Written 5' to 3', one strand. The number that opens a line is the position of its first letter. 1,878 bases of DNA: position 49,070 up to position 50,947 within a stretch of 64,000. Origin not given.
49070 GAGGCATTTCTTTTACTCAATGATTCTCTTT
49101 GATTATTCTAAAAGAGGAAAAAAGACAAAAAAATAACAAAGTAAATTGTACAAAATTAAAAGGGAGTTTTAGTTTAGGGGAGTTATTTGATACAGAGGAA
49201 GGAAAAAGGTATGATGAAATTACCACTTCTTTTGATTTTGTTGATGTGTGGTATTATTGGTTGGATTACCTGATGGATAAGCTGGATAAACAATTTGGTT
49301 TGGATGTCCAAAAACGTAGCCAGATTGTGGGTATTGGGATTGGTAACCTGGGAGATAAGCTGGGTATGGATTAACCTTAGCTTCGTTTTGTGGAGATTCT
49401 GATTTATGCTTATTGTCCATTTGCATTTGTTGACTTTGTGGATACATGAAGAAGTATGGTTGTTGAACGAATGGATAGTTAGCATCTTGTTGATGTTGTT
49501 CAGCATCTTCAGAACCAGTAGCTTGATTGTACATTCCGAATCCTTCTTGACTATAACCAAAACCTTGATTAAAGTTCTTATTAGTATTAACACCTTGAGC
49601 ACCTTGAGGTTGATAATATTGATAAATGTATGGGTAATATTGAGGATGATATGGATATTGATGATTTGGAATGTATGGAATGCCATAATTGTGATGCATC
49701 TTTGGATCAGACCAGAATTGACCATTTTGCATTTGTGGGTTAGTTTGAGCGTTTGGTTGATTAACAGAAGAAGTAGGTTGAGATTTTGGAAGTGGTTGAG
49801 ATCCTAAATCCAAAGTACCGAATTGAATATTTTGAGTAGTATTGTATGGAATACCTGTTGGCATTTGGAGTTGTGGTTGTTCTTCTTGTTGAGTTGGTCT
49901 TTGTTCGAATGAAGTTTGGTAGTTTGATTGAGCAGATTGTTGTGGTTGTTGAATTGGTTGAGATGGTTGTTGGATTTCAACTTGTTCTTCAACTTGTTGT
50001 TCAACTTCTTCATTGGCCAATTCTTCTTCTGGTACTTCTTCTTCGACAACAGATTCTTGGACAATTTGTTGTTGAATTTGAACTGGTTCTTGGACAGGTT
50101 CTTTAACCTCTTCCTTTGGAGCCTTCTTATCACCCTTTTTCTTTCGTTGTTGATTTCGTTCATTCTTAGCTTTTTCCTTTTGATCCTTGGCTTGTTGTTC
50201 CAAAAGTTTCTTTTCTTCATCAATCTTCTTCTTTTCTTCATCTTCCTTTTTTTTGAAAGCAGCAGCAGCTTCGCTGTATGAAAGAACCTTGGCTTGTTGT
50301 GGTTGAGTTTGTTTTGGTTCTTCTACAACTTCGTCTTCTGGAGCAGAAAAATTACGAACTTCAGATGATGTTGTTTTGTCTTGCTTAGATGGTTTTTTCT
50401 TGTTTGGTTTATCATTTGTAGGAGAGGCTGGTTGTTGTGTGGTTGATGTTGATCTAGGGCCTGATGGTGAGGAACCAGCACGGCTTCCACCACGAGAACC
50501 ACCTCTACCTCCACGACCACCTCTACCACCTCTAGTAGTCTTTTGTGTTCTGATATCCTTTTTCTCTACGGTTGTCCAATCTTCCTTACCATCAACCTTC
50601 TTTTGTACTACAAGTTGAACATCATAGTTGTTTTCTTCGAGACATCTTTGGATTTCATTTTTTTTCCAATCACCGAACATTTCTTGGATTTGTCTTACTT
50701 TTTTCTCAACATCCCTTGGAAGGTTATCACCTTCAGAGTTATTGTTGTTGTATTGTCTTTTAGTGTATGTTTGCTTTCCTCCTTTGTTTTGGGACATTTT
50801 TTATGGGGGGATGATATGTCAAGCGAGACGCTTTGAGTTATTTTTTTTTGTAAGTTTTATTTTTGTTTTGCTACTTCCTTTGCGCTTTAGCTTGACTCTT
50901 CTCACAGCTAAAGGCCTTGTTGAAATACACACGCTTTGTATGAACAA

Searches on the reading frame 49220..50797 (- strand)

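Call 27: search_protein_families(library=pfam, proteins=[window:49220-50797:-], max_evalue=0.001)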
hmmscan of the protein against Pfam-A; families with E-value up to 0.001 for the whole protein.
window:49220-50797:- (525 aa): 1 family
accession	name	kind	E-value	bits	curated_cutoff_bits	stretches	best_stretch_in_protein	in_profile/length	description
PF02845.22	CUE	-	1.6e-07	31.3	21.1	1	32-64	3-35/42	CUE domain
